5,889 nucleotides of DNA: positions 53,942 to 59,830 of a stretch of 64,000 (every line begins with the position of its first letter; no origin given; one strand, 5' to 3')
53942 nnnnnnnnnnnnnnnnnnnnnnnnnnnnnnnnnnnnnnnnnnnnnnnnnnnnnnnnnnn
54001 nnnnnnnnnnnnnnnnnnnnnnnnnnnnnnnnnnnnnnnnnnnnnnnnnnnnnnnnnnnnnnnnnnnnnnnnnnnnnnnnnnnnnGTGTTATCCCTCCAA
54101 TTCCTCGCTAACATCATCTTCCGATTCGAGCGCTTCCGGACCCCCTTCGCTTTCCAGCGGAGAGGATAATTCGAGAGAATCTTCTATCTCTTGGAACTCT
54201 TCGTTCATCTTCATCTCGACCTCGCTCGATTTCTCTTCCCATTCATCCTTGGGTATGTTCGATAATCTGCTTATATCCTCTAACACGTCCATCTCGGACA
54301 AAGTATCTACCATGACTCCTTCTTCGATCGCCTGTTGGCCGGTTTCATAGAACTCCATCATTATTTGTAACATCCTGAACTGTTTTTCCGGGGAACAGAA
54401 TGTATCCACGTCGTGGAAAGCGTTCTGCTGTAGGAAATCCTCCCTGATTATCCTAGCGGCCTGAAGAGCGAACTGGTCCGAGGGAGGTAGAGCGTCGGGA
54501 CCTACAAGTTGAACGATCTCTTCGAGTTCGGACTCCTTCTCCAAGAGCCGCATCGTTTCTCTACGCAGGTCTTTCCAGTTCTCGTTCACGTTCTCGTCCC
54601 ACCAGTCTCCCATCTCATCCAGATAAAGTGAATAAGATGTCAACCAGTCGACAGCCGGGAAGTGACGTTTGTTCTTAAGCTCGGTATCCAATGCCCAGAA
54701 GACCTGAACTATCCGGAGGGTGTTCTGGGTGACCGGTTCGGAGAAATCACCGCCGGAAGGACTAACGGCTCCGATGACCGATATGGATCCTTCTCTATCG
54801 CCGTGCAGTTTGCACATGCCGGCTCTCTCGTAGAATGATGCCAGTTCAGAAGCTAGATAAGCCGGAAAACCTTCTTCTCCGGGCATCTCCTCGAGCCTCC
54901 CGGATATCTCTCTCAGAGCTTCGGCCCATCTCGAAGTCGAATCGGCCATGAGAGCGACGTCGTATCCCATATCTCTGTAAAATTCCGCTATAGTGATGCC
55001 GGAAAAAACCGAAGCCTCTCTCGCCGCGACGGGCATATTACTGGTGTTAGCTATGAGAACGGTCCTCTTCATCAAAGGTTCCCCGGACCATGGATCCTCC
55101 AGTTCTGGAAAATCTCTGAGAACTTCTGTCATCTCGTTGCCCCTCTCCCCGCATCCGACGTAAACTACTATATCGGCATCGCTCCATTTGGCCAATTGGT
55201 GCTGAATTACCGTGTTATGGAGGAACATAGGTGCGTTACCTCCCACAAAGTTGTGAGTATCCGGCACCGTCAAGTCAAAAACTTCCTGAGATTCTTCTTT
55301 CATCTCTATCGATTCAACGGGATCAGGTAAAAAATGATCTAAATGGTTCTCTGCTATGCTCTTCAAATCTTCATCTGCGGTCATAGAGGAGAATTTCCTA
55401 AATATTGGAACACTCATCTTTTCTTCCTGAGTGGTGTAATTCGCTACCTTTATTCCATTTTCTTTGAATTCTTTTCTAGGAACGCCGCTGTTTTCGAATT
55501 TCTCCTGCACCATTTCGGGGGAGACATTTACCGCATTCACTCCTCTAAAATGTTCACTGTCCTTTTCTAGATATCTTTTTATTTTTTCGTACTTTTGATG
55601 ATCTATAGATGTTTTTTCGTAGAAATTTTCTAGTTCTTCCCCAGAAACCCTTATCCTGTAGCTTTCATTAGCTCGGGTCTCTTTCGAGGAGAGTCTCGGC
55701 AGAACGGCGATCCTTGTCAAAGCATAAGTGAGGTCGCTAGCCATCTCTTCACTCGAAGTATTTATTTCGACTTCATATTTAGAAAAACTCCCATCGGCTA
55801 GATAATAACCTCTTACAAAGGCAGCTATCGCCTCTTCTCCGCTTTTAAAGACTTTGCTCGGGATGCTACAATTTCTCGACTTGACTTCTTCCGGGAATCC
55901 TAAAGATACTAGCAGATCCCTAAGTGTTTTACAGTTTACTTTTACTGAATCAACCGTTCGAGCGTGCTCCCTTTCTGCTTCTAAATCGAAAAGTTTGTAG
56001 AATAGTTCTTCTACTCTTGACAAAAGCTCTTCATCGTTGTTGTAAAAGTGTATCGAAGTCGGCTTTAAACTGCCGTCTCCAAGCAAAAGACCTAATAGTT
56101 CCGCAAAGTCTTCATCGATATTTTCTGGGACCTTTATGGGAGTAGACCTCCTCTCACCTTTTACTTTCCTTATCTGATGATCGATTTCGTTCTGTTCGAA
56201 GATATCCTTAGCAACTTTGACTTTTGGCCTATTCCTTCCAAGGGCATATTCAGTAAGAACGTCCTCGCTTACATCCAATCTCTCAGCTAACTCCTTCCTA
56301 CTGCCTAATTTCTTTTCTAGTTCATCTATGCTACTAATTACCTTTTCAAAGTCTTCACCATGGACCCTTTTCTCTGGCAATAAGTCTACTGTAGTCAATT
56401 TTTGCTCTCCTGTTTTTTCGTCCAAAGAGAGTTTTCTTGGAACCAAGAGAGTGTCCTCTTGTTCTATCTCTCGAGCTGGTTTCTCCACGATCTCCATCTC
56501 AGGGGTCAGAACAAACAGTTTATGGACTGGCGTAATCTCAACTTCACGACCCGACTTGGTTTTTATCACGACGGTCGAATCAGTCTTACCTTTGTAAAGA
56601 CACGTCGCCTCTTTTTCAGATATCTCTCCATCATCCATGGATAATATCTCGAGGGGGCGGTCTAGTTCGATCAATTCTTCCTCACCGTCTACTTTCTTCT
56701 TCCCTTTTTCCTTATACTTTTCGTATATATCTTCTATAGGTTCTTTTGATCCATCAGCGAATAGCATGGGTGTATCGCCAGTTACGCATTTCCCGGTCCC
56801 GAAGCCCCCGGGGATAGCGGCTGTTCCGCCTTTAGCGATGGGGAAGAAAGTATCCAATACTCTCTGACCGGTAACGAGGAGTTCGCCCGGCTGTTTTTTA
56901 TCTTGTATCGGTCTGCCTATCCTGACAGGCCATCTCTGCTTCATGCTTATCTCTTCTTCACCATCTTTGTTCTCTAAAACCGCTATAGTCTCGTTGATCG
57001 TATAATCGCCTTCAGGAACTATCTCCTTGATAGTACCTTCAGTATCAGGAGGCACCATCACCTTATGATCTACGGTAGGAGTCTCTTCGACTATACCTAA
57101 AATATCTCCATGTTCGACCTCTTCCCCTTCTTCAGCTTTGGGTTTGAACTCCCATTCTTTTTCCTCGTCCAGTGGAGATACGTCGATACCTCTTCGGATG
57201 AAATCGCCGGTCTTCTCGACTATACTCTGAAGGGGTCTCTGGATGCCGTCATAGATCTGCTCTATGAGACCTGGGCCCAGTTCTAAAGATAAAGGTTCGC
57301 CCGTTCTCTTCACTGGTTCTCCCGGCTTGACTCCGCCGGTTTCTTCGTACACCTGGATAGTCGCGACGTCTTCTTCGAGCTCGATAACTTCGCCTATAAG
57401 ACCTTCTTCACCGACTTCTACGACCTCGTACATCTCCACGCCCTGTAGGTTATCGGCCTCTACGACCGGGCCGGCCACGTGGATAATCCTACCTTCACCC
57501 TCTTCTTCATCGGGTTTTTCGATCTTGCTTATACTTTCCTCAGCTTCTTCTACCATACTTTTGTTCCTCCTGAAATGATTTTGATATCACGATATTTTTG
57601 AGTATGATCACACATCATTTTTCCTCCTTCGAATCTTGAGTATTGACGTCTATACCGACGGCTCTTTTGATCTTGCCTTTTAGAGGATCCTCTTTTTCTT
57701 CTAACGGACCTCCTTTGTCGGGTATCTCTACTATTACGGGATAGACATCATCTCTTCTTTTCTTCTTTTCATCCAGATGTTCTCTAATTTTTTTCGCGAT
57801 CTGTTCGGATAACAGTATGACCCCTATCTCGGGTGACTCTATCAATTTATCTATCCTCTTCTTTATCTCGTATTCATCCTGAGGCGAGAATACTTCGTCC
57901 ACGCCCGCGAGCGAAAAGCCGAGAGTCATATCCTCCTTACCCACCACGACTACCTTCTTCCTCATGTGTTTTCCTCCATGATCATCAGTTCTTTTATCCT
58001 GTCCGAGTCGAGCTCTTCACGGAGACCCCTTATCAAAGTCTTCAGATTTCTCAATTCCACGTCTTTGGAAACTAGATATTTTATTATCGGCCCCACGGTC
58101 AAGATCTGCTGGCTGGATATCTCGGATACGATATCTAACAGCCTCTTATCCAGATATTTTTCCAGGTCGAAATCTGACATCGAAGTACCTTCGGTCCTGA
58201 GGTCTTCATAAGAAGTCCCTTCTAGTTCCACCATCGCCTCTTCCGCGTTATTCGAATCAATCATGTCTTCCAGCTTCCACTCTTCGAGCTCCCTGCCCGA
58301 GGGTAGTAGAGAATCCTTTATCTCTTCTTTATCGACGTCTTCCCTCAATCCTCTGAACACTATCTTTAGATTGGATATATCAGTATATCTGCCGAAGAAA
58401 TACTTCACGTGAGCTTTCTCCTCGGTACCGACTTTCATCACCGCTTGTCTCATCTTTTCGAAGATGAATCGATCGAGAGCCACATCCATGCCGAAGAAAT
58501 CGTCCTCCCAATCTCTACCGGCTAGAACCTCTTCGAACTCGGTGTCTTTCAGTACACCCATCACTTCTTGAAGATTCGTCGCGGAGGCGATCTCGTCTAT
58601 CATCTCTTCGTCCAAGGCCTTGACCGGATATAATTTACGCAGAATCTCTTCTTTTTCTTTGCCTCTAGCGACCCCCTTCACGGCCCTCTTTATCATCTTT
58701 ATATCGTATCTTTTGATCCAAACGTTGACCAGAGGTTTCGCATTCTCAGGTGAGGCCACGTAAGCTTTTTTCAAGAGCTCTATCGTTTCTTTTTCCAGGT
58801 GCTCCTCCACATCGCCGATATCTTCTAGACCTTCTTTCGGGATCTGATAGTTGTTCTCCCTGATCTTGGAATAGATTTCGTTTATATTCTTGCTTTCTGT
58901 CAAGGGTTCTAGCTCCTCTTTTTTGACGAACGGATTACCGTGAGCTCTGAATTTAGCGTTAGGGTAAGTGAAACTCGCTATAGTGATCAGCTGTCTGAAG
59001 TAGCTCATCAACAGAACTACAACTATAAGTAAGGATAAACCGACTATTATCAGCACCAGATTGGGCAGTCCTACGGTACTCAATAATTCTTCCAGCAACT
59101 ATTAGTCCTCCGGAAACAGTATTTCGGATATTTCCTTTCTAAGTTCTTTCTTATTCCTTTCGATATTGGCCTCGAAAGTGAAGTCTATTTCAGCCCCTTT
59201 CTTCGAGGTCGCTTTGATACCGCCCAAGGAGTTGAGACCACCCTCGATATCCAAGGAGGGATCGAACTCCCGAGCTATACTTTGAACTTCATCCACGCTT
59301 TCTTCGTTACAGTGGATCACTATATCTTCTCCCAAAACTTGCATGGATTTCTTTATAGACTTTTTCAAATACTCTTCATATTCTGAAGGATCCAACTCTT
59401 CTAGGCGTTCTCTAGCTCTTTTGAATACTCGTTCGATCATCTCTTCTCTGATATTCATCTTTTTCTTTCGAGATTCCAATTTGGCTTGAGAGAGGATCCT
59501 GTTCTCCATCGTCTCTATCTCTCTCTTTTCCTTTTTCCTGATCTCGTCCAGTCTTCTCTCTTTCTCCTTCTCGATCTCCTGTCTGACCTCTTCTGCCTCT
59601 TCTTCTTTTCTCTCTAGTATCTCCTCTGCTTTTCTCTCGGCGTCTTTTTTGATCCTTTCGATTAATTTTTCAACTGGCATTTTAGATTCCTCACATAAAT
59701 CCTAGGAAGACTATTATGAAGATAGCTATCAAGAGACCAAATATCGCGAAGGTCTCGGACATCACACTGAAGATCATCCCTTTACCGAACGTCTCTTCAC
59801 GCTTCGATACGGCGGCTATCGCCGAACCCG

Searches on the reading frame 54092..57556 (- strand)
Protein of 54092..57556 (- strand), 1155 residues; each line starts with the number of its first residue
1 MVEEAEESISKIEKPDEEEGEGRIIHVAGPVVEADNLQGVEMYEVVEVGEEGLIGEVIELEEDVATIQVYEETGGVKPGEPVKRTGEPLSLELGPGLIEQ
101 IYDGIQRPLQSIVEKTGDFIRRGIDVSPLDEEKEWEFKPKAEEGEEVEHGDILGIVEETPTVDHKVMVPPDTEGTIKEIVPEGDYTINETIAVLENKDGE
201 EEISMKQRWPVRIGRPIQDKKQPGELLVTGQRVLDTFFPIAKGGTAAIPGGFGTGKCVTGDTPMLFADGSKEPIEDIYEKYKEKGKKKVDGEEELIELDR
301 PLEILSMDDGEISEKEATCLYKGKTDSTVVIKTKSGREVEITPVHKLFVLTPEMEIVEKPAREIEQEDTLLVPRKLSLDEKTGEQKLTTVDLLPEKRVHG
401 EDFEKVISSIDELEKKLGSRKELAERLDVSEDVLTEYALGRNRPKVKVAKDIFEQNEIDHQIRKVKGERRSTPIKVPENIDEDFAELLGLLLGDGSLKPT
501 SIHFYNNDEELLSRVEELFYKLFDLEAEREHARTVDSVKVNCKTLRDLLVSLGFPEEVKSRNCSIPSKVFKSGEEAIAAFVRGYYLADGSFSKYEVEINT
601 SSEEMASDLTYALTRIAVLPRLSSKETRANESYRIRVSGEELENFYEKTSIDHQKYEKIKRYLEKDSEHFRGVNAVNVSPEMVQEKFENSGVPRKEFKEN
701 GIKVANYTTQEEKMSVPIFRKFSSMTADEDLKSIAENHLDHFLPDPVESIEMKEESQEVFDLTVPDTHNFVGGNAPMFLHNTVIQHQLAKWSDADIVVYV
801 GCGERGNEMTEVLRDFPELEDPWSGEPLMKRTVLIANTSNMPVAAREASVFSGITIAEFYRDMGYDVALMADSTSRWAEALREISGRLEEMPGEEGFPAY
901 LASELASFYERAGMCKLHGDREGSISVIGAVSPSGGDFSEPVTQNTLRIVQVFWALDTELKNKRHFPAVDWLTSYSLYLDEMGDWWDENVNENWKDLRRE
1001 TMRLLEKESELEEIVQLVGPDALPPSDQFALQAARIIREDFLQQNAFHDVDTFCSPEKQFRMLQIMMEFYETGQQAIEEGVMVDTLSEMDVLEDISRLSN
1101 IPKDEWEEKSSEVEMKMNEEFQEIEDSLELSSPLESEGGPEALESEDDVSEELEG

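Call 26: search_protein_families(library=pfam, proteins=[window:54092-57556:-], max_evalue=0.001)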
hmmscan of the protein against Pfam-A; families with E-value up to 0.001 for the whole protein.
window:54092-57556:- (1155 aa): 7 families
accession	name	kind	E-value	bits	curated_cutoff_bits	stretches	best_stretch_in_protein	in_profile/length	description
PF00006.31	ATP-synt_ab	-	4.7e-71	239.2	29.5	1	781-976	27-213/213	ATP synthase alpha/beta family, nucleotide-binding domain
PF16886.11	ATP-synt_ab_Xtn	-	5.7e-34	116.2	25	1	126-212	1-88/88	ATPsynthase alpha/beta subunit barrel-sandwich domain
PF22919.1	ATP-synt_VA_C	-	2e-28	98.8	24.7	1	984-1084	2-98/101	C-terminal domain of V and A type ATP synthase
PF14890.11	Intein_splicing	-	1e-21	77.8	35.8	1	266-781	3-155/155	Intein splicing domain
PF14528.11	LAGLIDADG_3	-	2.8e-18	66.4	22.5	1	576-648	2-80/82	LAGLIDADG-like domain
PF02874.29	ATP-synt_ab_N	-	1.8e-15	57.6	20.9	1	24-86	1-69/69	ATP synthase alpha/beta family, beta-barrel domain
PF14527.11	LAGLIDADG_WhiA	-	6.1e-05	23.5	23.2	0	578-624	2-52/93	WhiA LAGLIDADG-like domain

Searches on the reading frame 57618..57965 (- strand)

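Call 26: search_protein_families(library=pfam, proteins=[window:57618-57965:-], max_evalue=0.001)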
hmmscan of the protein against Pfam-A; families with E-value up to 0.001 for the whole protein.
window:57618-57965:- (116 aa): 1 family
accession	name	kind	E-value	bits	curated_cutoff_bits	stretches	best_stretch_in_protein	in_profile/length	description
PF01990.22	ATP-synt_F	-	2.5e-22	79.4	23.5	1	5-98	1-90/91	ATP synthase (F/14-kDa) subunit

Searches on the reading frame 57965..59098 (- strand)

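Call 26: search_protein_families(library=pfam, proteins=[window:57965-59098:-], max_evalue=0.001)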
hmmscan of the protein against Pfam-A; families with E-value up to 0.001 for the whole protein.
window:57965-59098:- (378 aa): 1 family
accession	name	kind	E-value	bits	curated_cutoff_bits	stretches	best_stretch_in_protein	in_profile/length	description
PF01992.21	vATP-synt_AC39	-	2.4e-57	195.2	29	1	47-370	2-338/339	ATP synthase (C/AC39) subunit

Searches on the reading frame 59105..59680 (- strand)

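Call 26: search_protein_families(library=pfam, proteins=[window:59105-59680:-], max_evalue=0.001)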
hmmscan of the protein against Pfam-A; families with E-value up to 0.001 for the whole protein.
window:59105-59680:- (192 aa): 1 family
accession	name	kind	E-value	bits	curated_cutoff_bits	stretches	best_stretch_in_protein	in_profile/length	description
PF01991.23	vATP-synt_E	-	1.1e-21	77.6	24.2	1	10-189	2-199/199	ATP synthase (E/31 kDa) subunit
